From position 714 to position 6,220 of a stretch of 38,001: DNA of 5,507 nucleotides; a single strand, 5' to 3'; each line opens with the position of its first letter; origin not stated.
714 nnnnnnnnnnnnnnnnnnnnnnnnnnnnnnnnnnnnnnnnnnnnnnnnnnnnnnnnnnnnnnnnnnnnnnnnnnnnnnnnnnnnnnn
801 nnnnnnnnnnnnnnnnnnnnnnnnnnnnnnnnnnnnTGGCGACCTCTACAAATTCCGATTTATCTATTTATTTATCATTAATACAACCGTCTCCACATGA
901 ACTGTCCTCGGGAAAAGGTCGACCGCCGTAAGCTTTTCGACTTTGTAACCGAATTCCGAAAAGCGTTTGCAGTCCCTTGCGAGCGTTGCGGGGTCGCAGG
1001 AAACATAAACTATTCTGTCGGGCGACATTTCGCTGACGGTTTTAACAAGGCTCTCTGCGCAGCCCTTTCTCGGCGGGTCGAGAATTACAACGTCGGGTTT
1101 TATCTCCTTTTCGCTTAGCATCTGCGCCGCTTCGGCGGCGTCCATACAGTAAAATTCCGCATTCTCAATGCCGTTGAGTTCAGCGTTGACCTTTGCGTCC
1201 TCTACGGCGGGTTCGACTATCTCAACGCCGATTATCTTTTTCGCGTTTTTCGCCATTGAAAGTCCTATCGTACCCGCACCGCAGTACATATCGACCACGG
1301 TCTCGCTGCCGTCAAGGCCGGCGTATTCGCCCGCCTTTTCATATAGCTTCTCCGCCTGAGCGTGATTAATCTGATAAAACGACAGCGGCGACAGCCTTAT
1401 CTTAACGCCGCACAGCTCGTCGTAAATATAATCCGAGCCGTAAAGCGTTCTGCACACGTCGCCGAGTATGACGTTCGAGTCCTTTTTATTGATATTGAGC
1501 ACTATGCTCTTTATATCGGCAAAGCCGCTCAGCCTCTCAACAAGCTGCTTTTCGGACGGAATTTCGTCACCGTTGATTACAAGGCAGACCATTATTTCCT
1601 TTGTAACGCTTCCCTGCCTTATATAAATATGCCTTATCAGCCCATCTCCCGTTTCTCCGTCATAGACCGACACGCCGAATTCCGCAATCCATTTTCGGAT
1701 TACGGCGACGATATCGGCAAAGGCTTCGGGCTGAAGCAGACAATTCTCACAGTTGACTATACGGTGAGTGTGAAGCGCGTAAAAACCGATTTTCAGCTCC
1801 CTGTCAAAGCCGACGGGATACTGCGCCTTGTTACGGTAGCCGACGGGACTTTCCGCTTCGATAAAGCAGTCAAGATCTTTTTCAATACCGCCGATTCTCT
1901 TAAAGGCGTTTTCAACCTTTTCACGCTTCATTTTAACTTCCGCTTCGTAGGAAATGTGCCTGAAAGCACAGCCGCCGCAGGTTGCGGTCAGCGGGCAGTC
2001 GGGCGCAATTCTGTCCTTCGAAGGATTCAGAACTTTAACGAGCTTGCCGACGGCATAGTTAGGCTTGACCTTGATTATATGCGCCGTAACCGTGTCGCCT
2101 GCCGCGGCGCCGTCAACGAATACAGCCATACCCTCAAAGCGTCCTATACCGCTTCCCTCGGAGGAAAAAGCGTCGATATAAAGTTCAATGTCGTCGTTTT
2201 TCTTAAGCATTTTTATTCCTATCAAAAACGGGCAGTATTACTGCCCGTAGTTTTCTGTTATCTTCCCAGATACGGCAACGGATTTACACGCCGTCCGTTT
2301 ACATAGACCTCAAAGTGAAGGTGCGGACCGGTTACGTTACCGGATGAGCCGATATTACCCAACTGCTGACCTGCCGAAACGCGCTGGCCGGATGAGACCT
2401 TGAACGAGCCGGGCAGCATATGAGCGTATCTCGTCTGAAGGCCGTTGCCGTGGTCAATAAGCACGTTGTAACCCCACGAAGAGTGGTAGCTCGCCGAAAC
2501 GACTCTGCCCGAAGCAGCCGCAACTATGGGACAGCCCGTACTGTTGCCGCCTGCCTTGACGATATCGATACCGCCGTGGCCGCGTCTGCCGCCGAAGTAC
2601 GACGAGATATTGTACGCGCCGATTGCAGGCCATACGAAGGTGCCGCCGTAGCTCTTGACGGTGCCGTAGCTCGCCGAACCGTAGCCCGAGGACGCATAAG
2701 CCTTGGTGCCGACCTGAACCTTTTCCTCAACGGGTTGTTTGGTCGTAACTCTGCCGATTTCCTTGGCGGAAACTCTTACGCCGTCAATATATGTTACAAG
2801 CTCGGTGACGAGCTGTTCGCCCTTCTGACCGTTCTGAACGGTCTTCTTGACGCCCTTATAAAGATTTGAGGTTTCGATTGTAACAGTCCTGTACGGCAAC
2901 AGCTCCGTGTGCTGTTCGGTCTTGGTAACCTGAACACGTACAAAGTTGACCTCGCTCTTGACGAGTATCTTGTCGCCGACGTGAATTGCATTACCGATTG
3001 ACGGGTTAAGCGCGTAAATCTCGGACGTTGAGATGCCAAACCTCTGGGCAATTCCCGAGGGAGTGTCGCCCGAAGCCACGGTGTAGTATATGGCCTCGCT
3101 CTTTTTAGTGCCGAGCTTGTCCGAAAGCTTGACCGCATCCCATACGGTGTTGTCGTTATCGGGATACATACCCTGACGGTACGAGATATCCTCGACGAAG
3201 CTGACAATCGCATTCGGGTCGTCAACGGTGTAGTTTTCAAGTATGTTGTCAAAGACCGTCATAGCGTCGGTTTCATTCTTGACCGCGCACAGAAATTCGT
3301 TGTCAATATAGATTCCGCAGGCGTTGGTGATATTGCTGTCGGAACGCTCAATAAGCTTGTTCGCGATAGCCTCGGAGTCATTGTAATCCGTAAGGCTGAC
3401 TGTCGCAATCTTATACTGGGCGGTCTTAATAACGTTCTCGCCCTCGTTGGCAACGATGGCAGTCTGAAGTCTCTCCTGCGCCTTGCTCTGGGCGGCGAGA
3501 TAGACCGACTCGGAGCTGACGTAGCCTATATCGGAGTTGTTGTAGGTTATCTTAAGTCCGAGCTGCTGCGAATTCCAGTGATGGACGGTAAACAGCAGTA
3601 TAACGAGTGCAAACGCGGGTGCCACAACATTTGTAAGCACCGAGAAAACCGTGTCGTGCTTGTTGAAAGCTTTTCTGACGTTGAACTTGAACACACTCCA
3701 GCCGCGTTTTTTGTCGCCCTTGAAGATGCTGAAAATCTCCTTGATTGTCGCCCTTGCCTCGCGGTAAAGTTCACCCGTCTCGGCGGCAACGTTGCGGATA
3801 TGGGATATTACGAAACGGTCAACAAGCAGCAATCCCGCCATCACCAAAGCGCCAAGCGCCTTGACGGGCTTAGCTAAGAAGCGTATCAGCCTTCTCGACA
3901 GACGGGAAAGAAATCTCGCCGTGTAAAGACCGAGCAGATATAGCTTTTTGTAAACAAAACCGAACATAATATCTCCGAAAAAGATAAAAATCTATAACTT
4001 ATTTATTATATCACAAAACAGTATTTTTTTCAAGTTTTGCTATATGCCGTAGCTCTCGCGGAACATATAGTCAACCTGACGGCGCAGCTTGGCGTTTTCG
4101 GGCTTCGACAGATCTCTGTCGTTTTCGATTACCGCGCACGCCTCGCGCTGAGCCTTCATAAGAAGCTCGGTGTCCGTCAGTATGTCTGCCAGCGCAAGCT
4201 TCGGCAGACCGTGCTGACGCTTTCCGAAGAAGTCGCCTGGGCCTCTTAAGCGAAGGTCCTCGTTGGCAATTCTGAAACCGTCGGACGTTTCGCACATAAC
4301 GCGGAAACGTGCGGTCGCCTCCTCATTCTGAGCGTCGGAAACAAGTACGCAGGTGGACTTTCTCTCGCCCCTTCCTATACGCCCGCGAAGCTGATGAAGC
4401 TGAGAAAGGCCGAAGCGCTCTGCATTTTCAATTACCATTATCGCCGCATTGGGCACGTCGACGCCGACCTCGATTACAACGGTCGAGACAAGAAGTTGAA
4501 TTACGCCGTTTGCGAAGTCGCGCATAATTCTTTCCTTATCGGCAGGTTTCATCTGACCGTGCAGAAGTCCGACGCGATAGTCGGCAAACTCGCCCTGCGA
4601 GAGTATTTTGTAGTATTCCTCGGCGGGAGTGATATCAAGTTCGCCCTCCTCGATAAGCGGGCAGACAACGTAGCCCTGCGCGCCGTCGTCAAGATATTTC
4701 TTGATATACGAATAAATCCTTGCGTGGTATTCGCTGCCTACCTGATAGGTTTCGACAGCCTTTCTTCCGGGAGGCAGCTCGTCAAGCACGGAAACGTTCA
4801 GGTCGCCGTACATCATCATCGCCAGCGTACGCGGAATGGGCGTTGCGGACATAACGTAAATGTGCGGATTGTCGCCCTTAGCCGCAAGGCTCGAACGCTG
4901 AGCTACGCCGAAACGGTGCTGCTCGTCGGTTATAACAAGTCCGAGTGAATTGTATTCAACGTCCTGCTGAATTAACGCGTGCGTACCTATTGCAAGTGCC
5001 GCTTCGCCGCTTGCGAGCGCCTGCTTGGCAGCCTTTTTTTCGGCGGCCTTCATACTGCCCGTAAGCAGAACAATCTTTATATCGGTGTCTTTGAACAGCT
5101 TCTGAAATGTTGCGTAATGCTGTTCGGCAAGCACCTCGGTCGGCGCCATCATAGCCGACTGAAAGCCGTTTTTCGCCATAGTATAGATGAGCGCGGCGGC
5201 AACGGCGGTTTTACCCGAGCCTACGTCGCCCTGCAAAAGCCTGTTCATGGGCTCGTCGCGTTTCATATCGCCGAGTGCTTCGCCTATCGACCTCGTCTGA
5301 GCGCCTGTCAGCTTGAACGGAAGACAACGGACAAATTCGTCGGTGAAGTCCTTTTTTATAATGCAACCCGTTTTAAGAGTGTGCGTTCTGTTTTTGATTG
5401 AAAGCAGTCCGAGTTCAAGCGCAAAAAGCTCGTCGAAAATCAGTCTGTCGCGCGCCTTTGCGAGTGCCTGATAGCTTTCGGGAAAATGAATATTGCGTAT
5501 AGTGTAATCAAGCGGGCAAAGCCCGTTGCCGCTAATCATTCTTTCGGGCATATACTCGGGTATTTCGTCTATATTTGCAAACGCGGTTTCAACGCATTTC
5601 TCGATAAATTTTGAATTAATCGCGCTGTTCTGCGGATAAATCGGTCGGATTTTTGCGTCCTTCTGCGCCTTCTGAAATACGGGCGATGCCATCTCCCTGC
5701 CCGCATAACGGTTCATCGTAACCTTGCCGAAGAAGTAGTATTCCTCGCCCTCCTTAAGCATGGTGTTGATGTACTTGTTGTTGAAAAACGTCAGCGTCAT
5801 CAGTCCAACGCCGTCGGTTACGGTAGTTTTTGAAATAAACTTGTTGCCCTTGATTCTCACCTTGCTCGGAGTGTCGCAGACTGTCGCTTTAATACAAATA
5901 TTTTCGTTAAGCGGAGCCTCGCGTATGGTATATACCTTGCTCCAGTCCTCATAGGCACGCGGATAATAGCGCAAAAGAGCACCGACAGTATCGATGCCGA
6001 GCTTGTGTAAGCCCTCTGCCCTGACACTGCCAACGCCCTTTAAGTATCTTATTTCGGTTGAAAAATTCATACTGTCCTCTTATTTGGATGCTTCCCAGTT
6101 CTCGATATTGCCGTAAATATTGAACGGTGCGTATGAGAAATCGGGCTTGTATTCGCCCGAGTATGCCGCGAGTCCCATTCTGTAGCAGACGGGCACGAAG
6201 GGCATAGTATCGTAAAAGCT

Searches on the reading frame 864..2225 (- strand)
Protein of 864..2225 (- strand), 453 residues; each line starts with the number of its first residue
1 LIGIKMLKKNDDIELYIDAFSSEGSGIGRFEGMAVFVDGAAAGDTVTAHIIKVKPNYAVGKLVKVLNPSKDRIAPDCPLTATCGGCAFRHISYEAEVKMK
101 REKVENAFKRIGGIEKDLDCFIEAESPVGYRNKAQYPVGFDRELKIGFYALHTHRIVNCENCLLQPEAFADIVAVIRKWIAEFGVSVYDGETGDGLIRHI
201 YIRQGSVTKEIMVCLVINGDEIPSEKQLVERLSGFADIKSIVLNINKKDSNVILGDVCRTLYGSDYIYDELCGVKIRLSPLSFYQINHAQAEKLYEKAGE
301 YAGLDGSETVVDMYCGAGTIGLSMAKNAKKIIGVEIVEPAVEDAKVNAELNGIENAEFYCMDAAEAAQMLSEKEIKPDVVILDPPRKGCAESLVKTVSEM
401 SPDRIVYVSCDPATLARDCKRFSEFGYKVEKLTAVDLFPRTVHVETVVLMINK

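Call 71: search_protein_families(library=pfam, proteins=[window:864-2225:-], max_evalue=0.001)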
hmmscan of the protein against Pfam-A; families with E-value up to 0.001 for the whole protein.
window:864-2225:- (453 aa): 10 families
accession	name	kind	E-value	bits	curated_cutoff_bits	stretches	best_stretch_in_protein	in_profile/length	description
PF05958.17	tRNA_U5-meth_tr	-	6.9e-25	88.2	23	1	280-451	176-355/357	tRNA (Uracil-5-)-methyltransferase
PF01938.26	TRAM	-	1.4e-11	44.5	21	1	13-63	8-61/61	TRAM domain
PF13847.12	Methyltransf_31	-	1.2e-10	41.6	27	1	305-383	2-81/145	Methyltransferase domain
PF03602.21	Cons_hypoth95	-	3.8e-09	36.9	24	1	308-422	43-165/182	Conserved hypothetical protein 95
PF09445.16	Methyltransf_15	-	1.9e-08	34.5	22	1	308-388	2-83/165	RNA cap guanine-N2 methyltransferase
PF05175.20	MTS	-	2.7e-08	34.1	23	1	307-388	32-110/170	Methyltransferase small domain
PF02475.24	TRM5-TYW2_MTfase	-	8e-07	29.6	28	1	306-387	36-115/164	TRM5/TYW2 methyltransferase domain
PF13649.12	Methyltransf_25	-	1.8e-06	29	27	1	310-366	1-58/97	Methyltransferase domain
PF06325.19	PrmA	-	3.4e-06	27.2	22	1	306-381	161-231/296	Ribosomal protein L11 methyltransferase (PrmA)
PF02390.23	Methyltransf_4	-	0.00024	21.1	24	1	309-372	4-70/173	Putative methyltransferase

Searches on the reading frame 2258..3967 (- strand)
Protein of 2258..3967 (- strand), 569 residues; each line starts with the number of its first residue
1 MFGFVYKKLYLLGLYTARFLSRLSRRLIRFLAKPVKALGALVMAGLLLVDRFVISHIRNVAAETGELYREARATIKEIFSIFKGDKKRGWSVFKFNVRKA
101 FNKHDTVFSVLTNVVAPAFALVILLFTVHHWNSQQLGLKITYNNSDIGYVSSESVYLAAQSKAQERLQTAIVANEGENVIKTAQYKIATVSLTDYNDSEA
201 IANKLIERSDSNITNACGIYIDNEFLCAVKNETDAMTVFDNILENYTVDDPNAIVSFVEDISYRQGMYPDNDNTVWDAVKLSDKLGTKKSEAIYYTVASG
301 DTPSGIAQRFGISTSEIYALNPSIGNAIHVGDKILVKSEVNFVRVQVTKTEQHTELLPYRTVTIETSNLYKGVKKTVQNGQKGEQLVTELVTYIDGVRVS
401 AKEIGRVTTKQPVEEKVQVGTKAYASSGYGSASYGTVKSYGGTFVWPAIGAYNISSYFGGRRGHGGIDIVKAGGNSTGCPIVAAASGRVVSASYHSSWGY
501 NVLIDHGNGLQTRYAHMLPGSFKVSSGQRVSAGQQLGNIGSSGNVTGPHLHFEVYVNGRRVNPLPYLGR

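Call 8: search_protein_families(library=pfam, proteins=[window:2258-3967:-], max_evalue=0.01)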
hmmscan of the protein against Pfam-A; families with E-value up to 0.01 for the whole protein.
window:2258-3967:- (569 aa): 4 families
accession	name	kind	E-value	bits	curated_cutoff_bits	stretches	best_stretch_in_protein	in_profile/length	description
PF01551.29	Peptidase_M23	-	4.4e-28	97.8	28.7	1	463-563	2-96/96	Peptidase family M23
PF07501.17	G5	-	5.1e-18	65.5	23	1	348-422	1-75/75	G5 domain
PF01476.26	LysM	-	9.3e-10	38.7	20.9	1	295-336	1-42/43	LysM domain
PF23473.1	LysM3_LYK4_5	-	0.0013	19.3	29.3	1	295-321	5-31/48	LYK4/5 LysM3 domain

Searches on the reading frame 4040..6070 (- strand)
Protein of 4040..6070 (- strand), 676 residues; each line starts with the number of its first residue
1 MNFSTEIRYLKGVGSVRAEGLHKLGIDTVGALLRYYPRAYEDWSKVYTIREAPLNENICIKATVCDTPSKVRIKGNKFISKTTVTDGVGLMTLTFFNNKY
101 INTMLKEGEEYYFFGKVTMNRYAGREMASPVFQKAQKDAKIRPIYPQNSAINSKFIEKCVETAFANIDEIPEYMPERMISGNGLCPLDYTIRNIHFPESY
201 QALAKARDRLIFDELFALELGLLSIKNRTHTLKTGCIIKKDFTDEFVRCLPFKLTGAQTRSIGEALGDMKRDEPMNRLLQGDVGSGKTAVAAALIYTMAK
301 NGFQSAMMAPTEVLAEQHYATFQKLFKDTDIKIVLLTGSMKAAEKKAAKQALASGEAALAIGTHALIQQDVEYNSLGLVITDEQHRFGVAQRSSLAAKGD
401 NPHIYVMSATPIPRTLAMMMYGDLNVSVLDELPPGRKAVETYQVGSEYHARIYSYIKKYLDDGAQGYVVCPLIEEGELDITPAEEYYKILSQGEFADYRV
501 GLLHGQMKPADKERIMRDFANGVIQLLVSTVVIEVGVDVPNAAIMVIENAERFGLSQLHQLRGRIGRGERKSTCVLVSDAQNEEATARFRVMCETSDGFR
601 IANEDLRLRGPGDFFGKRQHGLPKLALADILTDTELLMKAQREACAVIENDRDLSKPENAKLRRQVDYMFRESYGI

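Call 8: search_protein_families(library=pfam, proteins=[window:4040-6070:-], max_evalue=0.01)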
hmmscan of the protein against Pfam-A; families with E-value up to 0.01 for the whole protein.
window:4040-6070:- (676 aa): 11 families
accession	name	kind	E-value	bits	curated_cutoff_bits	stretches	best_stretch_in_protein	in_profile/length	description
PF17191.10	RecG_wedge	-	2.4e-27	96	23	1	6-165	1-160/162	RecG wedge domain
PF00270.35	DEAD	-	6.2e-22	78.5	26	1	258-417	4-165/167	DEAD/DEAH box helicase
PF00271.37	Helicase_C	-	6.9e-21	75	23.5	1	456-567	6-108/110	Helicase conserved C-terminal domain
PF19833.4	RecG_dom3_C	-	1.9e-15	57.1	26.8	1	595-671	1-78/87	ATP-dependent DNA helicase RecG, domain 3, C-terminal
PF04851.21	ResIII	-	3.3e-12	47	22.5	1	257-411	7-162/164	Type III restriction enzyme, res subunit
PF22590.2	Cas3-like_C_2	-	5.7e-05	23.8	27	1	480-569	12-105/106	CRISPR-associated nuclease/helicase Cas3, C-terminal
PF13191.12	AAA_16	-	0.00063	20.7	32.6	1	257-347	7-96/167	AAA ATPase domain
PF00176.29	SNF2-rel_dom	-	0.00074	19.1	24.9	1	273-417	16-169/290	SNF2-related domain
PF02367.23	TsaE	-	0.0014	19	26.6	1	257-319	5-63/128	Threonylcarbamoyl adenosine biosynthesis protein TsaE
PF07517.20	SecA_DEAD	-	0.0028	17.4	24.6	1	283-348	99-164/290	SecA DEAD-like domain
PF20720.3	nSTAND3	-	0.0082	16.3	27.2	0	278-308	21-51/155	Novel STAND NTPase 3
